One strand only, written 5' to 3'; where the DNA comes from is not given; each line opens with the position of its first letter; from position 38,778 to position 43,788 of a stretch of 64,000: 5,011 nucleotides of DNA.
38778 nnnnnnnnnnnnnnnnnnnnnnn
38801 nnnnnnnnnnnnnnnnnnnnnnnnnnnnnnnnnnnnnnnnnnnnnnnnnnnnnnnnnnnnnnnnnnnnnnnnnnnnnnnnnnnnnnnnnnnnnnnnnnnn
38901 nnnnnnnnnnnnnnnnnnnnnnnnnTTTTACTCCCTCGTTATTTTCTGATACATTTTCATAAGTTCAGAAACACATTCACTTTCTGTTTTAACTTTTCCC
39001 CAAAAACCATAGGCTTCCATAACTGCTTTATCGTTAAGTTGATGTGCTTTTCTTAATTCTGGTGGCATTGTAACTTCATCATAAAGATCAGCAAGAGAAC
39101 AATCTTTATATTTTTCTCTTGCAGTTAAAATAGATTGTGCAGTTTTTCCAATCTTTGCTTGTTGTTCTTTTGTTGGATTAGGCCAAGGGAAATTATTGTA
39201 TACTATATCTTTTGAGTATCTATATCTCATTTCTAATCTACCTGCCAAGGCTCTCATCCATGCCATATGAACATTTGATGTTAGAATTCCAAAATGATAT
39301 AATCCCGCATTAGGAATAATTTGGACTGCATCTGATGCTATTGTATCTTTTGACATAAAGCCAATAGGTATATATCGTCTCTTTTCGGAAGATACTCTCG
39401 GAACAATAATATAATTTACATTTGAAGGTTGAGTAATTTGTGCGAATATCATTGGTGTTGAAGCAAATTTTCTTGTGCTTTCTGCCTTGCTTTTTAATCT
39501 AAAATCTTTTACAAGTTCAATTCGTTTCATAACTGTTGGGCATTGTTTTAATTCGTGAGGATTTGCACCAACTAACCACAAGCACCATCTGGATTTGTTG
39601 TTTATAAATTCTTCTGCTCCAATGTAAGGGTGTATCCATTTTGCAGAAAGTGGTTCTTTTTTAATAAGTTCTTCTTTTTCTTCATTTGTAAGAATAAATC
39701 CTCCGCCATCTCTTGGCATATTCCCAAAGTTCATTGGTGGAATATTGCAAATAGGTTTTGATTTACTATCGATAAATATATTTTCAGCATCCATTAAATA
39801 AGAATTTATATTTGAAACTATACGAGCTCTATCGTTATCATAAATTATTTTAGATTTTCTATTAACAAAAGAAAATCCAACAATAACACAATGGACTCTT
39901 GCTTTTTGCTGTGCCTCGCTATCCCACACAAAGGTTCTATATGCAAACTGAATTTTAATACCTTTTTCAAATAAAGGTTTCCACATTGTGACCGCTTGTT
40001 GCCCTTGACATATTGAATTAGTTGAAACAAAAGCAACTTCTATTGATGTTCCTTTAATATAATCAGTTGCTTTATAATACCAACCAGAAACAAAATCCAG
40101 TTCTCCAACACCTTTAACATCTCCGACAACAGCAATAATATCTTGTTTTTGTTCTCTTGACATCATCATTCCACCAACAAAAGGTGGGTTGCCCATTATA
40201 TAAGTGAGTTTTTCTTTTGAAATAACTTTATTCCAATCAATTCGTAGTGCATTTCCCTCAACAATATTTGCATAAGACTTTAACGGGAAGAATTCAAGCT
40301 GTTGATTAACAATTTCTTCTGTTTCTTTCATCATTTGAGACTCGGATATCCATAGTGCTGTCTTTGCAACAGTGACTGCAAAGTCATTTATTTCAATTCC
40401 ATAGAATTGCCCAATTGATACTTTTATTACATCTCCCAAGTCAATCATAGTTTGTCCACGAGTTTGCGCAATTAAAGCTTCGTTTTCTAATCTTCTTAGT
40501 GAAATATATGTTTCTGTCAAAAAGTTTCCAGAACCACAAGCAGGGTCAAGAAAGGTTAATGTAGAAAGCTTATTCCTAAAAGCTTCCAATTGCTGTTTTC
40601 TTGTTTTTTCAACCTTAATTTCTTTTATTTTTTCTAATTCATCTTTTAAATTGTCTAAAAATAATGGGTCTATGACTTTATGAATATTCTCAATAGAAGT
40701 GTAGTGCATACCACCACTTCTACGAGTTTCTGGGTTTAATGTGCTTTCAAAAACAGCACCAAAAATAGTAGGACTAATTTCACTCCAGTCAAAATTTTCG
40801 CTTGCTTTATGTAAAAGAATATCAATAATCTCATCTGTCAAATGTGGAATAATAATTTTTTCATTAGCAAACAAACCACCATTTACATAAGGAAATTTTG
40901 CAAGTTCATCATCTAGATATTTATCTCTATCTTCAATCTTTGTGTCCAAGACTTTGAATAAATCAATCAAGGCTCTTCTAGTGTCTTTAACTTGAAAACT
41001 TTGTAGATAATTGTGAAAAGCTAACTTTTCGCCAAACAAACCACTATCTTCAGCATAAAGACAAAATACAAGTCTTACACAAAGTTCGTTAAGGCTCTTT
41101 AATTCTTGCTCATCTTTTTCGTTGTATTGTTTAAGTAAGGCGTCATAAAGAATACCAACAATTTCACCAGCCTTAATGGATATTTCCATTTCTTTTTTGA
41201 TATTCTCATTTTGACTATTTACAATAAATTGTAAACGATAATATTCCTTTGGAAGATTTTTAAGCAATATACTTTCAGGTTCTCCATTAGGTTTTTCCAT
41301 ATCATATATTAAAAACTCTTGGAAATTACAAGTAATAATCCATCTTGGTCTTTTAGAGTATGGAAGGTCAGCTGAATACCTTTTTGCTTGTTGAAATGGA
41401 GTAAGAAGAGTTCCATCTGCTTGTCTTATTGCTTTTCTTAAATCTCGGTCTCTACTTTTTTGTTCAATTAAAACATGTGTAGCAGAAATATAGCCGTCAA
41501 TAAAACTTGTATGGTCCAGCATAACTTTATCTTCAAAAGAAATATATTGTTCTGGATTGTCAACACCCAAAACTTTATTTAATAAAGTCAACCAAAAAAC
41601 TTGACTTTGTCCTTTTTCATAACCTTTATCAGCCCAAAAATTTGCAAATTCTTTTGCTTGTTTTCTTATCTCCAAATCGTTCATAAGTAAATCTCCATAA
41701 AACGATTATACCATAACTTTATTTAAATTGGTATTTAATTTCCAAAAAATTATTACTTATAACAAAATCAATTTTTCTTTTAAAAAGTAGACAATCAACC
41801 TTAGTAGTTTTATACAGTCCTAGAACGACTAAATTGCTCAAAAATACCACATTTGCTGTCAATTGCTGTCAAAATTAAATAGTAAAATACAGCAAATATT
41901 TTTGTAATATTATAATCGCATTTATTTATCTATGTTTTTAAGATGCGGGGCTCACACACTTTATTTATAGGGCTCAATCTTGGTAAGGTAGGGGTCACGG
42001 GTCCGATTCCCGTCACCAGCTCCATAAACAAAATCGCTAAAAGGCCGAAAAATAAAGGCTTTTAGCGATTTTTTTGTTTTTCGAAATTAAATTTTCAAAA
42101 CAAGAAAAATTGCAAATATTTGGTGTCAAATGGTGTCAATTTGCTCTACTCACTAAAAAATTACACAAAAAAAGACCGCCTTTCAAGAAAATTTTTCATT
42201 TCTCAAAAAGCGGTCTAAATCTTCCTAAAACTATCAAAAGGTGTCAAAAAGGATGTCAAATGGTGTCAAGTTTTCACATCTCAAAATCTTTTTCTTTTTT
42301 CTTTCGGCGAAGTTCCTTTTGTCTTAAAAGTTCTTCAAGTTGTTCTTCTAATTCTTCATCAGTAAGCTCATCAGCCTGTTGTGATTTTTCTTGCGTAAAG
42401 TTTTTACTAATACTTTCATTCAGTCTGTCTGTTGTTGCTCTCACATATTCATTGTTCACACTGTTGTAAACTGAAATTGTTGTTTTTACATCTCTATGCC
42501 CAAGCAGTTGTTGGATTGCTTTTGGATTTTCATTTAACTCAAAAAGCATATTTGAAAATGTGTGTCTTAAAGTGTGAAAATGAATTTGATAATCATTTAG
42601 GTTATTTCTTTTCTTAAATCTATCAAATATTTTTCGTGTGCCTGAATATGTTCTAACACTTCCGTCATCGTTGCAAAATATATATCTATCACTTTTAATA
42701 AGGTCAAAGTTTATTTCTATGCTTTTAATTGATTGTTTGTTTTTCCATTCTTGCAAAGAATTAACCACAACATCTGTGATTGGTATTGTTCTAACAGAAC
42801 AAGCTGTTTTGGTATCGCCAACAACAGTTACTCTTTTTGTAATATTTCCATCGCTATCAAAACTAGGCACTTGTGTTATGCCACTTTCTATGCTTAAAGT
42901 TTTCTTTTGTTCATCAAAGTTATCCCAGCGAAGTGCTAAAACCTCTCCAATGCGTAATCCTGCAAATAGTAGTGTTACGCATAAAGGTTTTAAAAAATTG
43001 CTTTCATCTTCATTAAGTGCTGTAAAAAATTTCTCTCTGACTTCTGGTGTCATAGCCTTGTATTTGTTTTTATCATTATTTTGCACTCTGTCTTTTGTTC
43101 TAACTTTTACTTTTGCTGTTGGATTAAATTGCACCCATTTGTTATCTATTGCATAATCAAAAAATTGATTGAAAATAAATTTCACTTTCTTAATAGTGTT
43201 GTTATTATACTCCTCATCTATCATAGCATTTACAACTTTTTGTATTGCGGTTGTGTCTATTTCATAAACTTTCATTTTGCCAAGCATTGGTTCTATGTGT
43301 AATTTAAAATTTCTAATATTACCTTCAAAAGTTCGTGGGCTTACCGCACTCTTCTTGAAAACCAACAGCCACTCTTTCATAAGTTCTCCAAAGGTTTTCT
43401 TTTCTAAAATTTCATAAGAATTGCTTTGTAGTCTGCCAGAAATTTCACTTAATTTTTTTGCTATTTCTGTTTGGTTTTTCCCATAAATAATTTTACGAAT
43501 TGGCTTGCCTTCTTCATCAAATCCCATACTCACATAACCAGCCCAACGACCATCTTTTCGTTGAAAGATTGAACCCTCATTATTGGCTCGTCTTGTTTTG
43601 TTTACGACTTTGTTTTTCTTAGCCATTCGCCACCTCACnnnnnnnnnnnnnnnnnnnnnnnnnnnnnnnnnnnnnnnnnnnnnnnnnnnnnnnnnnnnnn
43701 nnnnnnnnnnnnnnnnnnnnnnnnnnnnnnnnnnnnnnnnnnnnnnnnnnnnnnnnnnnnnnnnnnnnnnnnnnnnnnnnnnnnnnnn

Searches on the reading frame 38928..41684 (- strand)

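Call 73: search_protein_families(library=padloc, proteins=[window:38928-41684:-], max_evalue=0.00001)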
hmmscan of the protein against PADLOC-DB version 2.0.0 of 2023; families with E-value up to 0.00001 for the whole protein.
window:38928-41684:- (918 aa): 18 families
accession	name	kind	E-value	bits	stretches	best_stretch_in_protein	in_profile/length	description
PDLC03598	REase_MTase_IIG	-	0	1208.8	1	2-917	4-909/912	Type IIG restriction enzyme-methyltransferase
PDLC03599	REase_MTase_IIG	-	1.7e-100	335.3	2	7-733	5-716/959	Type IIG restriction enzyme-methyltransferase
PDLC03627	REase_MTase_IIG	-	4.5e-83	277.6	2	11-480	5-511/1136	Type IIG restriction enzyme-methyltransferase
PDLC02643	DrmMI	-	1.7e-45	153.4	1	489-900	865-1278/1347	DrmMI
PDLC02644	DrmMI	-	4.3e-22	75.9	2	484-697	371-579/988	DrmMI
PDLC02646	DrmMI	-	5.4e-21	72.4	1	490-901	278-710/792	DrmMI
PDLC04134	mad2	-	1.5e-17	61.6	1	35-509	16-371/492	mads_2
PDLC03609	REase_MTase_IIG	-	5.4e-13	45.6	1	359-505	420-570/1066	Type IIG restriction enzyme-methyltransferase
PDLC02640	DrmMI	-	3.5e-12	42.8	1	552-902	552-917/1015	DrmMI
PDLC03618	REase_MTase_IIG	-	7.6e-10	34.7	1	486-836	857-1205/1429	Type IIG restriction enzyme-methyltransferase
PDLC02529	PglX|PglXI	-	7.6e-08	28.5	1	373-456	226-302/1189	PglX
PDLC03629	REase_MTase_IIG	-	4.1e-07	26.2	1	320-454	377-519/1182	Type IIG restriction enzyme-methyltransferase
PDLC04137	mad5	-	4.8e-07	27.3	1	796-861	314-377/392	mads_5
PDLC03335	MTase_II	-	1.1e-06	25.7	1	375-542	103-244/607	Type II methyltransferase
PDLC02638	DrmMI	-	1.3e-06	24.9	0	199-275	285-359/935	DrmMI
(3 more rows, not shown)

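Call 74: search_protein_families(library=pfam, proteins=[window:38928-41684:-], max_evalue=0.00001)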
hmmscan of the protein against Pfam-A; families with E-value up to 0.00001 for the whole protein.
window:38928-41684:- (918 aa): 6 families
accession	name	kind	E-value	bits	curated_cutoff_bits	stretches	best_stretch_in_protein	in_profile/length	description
PF20473.4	MmeI_Mtase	-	9.6e-91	304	27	1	360-616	5-259/259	MmeI, DNA-methyltransferase domain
PF20466.3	MmeI_TRD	-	4e-79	265.2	27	1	632-836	1-206/207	MmeI, target recognition domain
PF20464.3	MmeI_N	-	2.4e-38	132.7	27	1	9-186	2-181/181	MmeI, N-terminal domain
PF20465.4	MmeI_hel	-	3.8e-21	76.1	27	1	197-272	2-75/75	MmeI, helicase spacer domain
PF20467.3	MmeI_C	-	2.2e-20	73.1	27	1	840-917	4-80/83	MmeI, C-terminal domain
PF07669.17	Eco57I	-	5.9e-08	33.4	25.3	1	426-516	2-98/171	Eco57I restriction-modification methylase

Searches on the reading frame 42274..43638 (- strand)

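Call 7: search_protein_families(library=pfam, proteins=[window:42274-43638:-], max_evalue=0.01)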
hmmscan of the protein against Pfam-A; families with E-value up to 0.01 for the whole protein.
window:42274-43638:- (454 aa): 4 families
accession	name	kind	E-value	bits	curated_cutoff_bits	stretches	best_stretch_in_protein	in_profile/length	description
PF00589.27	Phage_integrase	-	3.9e-24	85.8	27.1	1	196-396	3-170/172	Phage integrase family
PF14659.12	Phage_int_SAM_3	-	4e-13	49.8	22.6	1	82-139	1-57/58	Phage integrase, N-terminal SAM-like domain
PF22022.2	Phage_int_M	-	2.6e-11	44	27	1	83-178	1-94/96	Phage integrase central domain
PF13102.12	Phage_int_SAM_5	-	0.0022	18.8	22.3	1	107-178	24-97/98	Phage integrase SAM-like domain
